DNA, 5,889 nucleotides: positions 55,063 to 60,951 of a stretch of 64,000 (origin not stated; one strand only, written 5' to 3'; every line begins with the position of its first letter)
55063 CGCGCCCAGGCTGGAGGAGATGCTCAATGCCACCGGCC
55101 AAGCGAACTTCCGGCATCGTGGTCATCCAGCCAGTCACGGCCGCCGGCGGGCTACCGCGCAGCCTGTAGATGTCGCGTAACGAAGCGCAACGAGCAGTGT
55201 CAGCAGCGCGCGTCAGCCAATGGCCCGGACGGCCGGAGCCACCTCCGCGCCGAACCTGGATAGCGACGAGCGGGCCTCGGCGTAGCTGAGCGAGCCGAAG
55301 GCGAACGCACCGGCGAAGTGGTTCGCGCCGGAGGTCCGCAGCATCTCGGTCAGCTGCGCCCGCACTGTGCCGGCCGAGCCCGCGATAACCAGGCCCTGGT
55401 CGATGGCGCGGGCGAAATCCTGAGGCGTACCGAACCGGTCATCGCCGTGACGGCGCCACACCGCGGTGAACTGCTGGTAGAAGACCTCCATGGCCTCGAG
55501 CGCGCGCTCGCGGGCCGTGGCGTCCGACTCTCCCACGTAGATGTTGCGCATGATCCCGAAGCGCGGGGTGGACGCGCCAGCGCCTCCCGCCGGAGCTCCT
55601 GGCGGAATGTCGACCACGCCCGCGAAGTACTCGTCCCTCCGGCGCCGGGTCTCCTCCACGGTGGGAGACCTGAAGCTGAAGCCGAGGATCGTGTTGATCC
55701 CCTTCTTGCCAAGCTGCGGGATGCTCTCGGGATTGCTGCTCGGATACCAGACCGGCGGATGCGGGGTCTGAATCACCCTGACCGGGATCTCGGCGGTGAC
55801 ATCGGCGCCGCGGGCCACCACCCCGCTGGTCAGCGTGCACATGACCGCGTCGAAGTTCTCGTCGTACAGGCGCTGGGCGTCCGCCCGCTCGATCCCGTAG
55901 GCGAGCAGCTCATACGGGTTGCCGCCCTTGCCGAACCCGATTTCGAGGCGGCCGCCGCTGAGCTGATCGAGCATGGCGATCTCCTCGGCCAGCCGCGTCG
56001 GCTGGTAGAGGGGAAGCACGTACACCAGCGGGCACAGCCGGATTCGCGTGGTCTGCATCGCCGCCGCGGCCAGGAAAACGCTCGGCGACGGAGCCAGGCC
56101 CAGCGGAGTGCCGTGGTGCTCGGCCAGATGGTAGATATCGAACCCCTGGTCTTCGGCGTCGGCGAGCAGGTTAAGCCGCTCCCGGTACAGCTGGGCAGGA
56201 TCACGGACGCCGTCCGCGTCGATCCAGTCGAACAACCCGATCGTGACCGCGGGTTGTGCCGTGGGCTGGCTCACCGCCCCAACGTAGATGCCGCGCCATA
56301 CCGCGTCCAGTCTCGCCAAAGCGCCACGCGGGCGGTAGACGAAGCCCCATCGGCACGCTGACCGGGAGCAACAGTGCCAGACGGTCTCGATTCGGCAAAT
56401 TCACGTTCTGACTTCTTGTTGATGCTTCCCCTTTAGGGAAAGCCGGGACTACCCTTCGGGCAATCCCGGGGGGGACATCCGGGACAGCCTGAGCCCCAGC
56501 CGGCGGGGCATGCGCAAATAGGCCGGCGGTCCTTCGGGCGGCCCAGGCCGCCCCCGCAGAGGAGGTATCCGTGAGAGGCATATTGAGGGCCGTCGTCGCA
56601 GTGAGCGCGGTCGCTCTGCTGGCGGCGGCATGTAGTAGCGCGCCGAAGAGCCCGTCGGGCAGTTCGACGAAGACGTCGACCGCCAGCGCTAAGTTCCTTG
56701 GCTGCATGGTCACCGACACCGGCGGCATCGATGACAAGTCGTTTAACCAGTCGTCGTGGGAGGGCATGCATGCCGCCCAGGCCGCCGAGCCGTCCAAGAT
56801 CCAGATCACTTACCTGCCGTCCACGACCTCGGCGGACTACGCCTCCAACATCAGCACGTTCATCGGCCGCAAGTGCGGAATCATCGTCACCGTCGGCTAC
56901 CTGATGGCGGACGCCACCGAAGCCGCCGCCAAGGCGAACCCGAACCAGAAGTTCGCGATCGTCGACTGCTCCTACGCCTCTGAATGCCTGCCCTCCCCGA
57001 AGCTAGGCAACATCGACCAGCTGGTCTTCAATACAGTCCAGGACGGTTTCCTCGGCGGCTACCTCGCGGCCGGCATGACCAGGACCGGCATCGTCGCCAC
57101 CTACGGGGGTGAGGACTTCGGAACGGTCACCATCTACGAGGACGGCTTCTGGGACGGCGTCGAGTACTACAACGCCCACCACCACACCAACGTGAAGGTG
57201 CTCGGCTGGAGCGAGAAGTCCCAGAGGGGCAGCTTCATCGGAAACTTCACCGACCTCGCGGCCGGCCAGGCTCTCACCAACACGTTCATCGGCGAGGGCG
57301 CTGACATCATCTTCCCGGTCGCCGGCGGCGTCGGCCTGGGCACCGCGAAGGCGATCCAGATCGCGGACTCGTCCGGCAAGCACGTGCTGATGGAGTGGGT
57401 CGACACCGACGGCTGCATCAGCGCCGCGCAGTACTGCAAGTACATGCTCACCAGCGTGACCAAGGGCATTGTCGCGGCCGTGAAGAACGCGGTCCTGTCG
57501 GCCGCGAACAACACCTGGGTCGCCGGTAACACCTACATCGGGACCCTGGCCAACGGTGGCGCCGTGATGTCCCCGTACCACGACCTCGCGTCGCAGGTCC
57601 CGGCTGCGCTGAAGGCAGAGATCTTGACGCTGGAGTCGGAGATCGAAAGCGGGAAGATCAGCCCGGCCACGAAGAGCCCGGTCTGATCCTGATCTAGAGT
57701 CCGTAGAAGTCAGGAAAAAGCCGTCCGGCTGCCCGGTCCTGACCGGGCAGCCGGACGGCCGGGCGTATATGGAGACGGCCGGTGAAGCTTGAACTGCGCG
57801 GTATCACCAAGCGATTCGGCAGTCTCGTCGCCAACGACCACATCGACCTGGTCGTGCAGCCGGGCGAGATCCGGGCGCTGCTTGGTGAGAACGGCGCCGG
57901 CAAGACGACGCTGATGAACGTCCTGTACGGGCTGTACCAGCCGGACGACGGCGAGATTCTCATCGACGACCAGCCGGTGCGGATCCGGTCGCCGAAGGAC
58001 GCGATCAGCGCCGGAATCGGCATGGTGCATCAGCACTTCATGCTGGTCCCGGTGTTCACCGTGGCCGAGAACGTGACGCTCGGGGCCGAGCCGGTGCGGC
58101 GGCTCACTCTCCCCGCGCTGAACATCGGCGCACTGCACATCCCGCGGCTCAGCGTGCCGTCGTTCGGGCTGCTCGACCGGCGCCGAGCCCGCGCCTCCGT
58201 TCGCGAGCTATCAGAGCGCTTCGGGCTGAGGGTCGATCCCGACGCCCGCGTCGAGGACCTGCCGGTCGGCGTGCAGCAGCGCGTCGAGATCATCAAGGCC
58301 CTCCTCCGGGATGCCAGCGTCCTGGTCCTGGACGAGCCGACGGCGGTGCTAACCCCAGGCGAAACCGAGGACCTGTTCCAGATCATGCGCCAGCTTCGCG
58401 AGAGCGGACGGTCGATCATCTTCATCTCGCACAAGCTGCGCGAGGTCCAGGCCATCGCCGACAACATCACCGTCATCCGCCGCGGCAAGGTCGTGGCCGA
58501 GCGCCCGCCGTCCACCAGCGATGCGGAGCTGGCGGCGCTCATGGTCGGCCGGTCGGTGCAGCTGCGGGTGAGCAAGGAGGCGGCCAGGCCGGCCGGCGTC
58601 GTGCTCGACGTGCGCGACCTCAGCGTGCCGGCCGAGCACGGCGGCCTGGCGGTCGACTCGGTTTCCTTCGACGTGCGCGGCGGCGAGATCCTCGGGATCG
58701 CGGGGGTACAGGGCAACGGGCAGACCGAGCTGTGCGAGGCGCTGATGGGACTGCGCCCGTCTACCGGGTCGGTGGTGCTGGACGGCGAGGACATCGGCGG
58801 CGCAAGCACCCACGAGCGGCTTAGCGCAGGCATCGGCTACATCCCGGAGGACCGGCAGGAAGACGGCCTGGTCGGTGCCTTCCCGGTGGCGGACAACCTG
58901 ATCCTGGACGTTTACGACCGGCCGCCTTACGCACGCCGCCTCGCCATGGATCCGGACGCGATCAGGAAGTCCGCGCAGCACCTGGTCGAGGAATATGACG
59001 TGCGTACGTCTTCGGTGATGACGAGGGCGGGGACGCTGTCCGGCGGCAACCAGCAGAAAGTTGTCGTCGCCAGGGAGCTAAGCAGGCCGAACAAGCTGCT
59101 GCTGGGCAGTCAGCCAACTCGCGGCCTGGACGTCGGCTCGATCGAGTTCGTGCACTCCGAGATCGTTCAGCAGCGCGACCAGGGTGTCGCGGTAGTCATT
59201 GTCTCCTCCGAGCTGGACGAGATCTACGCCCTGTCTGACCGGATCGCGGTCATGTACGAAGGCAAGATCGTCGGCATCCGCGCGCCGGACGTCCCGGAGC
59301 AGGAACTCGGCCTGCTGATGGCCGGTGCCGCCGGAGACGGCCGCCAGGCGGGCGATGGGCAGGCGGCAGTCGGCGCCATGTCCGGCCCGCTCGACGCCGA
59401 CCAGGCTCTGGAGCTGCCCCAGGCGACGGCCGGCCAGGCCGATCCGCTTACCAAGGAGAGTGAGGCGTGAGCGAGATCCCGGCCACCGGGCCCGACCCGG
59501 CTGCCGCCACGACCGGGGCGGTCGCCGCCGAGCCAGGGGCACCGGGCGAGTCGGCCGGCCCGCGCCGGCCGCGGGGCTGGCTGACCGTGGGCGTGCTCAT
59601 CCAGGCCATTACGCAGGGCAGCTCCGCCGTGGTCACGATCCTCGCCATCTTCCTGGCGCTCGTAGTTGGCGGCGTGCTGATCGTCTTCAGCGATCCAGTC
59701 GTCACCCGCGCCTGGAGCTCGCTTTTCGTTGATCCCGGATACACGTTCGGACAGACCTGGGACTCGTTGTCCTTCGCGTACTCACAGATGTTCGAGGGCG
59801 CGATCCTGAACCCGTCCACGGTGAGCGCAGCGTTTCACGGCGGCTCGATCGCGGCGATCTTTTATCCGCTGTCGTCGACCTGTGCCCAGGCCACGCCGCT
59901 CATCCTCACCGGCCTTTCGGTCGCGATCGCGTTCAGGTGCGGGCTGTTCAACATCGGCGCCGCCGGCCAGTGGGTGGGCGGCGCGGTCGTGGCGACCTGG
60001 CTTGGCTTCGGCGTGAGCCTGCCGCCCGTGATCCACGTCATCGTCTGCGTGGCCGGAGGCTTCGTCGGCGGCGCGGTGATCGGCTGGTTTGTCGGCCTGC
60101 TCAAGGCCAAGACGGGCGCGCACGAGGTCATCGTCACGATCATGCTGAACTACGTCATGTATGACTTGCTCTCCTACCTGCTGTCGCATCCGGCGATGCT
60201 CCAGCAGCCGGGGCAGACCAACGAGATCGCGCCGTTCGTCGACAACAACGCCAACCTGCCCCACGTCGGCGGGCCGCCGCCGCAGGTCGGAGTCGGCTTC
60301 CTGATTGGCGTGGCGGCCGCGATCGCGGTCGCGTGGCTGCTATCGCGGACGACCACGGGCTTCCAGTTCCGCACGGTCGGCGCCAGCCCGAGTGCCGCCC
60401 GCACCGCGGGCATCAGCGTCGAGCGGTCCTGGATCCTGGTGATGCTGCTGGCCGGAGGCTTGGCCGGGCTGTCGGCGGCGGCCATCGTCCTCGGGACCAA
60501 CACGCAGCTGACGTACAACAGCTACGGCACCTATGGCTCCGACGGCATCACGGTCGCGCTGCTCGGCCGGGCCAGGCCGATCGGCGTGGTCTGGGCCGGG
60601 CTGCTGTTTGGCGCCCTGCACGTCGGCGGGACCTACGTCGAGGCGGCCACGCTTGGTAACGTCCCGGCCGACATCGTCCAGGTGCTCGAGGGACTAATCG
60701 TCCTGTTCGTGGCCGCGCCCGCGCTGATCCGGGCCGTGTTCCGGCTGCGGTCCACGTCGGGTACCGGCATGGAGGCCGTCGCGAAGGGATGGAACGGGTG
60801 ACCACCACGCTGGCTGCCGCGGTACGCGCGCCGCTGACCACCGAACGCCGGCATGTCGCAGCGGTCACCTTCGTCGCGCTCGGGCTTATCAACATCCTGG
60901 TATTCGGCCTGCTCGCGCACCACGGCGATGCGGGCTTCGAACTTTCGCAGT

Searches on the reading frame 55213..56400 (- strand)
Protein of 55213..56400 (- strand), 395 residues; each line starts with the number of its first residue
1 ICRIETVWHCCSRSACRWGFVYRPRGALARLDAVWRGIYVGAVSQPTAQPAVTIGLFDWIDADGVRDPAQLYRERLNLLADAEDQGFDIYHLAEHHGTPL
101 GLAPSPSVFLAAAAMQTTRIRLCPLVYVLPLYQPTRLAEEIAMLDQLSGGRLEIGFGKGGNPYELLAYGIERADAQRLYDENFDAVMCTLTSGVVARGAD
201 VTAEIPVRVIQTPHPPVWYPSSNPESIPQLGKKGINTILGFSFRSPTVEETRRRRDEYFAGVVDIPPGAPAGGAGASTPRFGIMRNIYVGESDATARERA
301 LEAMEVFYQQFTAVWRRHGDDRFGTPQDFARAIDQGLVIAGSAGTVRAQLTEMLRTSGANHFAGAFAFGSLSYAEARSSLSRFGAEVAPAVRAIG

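Call 58: search_protein_families(library=pfam, proteins=[window:55213-56400:-], max_evalue=0.0001)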
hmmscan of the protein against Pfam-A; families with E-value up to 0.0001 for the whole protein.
window:55213-56400:- (395 aa): 1 family
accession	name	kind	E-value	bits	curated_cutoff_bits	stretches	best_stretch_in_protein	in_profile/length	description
PF00296.26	Bac_luciferase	-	2.3e-40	139.3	27.9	1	57-360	6-313/314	Luciferase-like monooxygenase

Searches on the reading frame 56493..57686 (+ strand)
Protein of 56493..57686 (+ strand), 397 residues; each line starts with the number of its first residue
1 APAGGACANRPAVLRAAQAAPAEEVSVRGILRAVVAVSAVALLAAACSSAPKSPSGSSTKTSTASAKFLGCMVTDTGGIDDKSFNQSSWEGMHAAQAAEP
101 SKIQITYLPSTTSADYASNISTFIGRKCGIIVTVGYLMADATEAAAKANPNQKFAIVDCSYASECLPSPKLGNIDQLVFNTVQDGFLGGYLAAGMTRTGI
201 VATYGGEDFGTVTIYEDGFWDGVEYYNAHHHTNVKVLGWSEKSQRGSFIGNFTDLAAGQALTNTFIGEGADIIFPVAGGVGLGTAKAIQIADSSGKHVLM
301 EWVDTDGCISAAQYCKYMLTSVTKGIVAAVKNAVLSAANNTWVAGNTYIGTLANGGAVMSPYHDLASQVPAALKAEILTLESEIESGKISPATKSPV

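Call 58: search_protein_families(library=pfam, proteins=[window:56493-57686:+], max_evalue=0.0001)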
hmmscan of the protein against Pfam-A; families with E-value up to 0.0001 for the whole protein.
window:56493-57686:+ (397 aa): 1 family
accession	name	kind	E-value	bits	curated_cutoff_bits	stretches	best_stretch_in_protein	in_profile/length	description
PF02608.20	Bmp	-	1.4e-42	146.2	24.1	1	71-368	4-274/301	ABC transporter substrate-binding protein PnrA-like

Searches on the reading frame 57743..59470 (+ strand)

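Call 61: search_protein_families(library=pfam, proteins=[window:57743-59470:+], max_evalue=0.0001)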
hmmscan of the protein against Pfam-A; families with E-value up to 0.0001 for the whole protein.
window:57743-59470:+ (575 aa): 2 families
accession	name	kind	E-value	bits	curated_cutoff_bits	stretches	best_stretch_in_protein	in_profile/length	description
PF00005.33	ABC_tran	-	5.6e-49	166.7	25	2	33-201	3-137/137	ABC transporter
PF13304.12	AAA_21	-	1.5e-07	32.2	27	0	179-230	243-298/304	AAA domain, putative AbiEii toxin, Type IV TA system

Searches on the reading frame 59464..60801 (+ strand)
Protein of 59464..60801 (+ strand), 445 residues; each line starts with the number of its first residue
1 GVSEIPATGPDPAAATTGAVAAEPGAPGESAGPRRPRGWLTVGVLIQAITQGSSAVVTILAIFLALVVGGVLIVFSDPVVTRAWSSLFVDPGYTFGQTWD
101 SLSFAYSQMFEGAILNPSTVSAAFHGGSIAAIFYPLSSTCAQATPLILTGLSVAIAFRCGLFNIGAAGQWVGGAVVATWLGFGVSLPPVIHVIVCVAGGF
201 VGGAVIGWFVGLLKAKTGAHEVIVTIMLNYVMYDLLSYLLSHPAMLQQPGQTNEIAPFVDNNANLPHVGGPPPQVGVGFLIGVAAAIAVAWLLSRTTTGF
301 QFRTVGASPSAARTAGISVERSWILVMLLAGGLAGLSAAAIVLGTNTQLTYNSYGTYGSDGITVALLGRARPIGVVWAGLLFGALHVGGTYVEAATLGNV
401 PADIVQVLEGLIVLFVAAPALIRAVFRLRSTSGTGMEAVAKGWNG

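Call 61: search_protein_families(library=pfam, proteins=[window:59464-60801:+], max_evalue=0.0001)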
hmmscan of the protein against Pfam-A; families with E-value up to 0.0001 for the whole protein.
window:59464-60801:+ (445 aa): 1 family
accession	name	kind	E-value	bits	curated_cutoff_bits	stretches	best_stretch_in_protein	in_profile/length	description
PF02653.21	BPD_transp_2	-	1e-38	133.5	26.8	1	139-416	5-268/269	Branched-chain amino acid transport system / permease component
